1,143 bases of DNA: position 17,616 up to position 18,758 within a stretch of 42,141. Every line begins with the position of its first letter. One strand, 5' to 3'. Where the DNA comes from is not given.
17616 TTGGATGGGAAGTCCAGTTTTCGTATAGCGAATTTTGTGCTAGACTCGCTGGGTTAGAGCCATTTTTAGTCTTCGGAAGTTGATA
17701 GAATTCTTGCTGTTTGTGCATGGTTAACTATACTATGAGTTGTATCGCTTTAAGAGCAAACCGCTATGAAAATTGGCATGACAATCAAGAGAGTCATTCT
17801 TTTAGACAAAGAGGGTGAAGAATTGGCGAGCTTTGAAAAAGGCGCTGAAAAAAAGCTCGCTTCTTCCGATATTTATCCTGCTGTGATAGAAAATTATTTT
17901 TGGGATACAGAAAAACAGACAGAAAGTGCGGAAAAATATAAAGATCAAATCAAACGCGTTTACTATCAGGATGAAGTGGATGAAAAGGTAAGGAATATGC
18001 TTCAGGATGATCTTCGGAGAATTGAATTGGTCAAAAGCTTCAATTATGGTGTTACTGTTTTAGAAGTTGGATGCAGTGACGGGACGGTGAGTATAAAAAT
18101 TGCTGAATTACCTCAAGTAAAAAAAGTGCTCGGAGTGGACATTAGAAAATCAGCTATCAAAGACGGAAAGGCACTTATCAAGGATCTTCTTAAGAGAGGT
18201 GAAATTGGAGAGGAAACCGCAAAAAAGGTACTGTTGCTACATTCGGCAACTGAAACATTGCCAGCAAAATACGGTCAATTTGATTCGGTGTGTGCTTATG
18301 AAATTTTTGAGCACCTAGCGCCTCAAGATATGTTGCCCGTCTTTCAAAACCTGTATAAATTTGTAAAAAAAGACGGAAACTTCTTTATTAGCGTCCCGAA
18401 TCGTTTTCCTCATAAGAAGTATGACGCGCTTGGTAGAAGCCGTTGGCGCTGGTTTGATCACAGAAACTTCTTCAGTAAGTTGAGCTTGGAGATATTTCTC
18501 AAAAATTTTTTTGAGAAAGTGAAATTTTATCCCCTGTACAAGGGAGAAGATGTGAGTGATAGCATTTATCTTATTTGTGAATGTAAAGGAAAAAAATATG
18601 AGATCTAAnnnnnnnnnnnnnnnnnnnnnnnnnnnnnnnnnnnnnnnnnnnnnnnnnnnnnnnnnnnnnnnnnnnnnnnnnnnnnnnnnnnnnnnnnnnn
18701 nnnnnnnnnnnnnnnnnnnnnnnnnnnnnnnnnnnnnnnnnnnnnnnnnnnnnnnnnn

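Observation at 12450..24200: AT-rich island carrying the NulO pathway, flippase, methyltransferases and glycosyltransferases, embedded in a ~50% GC locus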

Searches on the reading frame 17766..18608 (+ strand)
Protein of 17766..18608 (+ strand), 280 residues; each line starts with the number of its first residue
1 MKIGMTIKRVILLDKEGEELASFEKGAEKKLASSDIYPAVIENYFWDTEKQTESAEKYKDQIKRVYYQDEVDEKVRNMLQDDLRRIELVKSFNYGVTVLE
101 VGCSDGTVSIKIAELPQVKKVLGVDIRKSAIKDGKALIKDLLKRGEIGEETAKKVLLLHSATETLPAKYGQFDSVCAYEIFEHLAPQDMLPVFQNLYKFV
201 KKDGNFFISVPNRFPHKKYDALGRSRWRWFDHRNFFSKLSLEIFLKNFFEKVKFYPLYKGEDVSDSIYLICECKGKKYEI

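Call 3: search_protein_families(library=pfam, proteins=[window:17766-18608:+])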
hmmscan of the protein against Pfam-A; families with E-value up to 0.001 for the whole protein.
window:17766-18608:+ (280 aa): 8 families
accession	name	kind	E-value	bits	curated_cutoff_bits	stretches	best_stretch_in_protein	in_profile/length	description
PF13489.12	Methyltransf_23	-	2.7e-12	47.2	27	1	77-245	7-154/164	Methyltransferase domain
PF13649.12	Methyltransf_25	-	8.3e-12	46.1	27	1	98-204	1-97/97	Methyltransferase domain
PF08242.18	Methyltransf_12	-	8.3e-11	42.9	30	1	99-205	1-97/98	Methyltransferase domain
PF08241.18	Methyltransf_11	-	4.5e-10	40.5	21.2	1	99-208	1-95/95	Methyltransferase domain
PF13847.12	Methyltransf_31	-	4.6e-09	36.5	27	1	95-215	4-119/145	Methyltransferase domain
PF02353.26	CMAS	-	1.1e-07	31.9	27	1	89-218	57-174/273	Mycolic acid cyclopropane synthetase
PF01209.24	Ubie_methyltran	-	0.00025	20.9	20.1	1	89-208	42-151/233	ubiE/COQ5 methyltransferase family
PF01564.23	Spermine_synth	-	0.0006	19.8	22.9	1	97-208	21-130/186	Spermine/spermidine synthase domain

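Call 6: search_protein_families(library=ncbifam, proteins=[window:17766-18608:+], max_evalue=0.00001)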
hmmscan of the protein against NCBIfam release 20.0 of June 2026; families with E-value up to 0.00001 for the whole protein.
window:17766-18608:+ (280 aa): 4 families
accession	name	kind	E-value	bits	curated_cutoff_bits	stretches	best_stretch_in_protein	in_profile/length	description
TIGR04074.1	bacter_Hen1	equivalog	1.8e-12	46.5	340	1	51-250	246-433/462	3' terminal RNA ribose 2'-O-methyltransferase Hen1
TIGR01983.1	UbiG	equivalog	1.6e-11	44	102.95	1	71-214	33-157/228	bifunctional 2-polyprenyl-6-hydroxyphenol methylase/3-demethylubiquinol 3-O-methyltransferase UbiG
TIGR02021.1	BchM-ChlM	equivalog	1e-06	28.3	158.9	1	40-204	4-151/218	magnesium protoporphyrin IX methyltransferase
NF043040.1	corrin_prot_MT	hypoth_equivalog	2.7e-06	27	180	1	87-209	33-148/216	corrinoid protein-associated methyltransferase CpaM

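Call 66: search_solved_structures(query=window:17766-18608:+, max_evalue=0.01)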
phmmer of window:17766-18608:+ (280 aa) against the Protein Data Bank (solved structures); distinct sequences matched with E-value up to 0.01: 8.
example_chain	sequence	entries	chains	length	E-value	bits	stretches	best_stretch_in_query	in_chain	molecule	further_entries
3jwi_A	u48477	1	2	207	3.7e-10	42.9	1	70-252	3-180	Methyltransferase type 12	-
3jwg_A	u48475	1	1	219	9.1e-10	41.6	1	69-251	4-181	Methyltransferase type 12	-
7qos_A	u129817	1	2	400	4.3e-05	26.2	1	91-210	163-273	Cyclopropane-fatty-acyl-phospholipid synthase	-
7v2s_A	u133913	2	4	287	0.00011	24.9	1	92-219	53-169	Methyltranfer_dom domain-containing protein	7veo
5doo_A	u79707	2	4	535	0.0015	21.2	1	97-212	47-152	protein lysine methyltransferase 2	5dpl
3jwh_A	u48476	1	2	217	0.0058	19.3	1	95-251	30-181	Hen1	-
3jwj_A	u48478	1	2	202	0.0069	19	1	97-251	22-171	Hen1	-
3cc8_A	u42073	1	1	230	0.0071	19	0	143-247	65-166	Putative methyltransferase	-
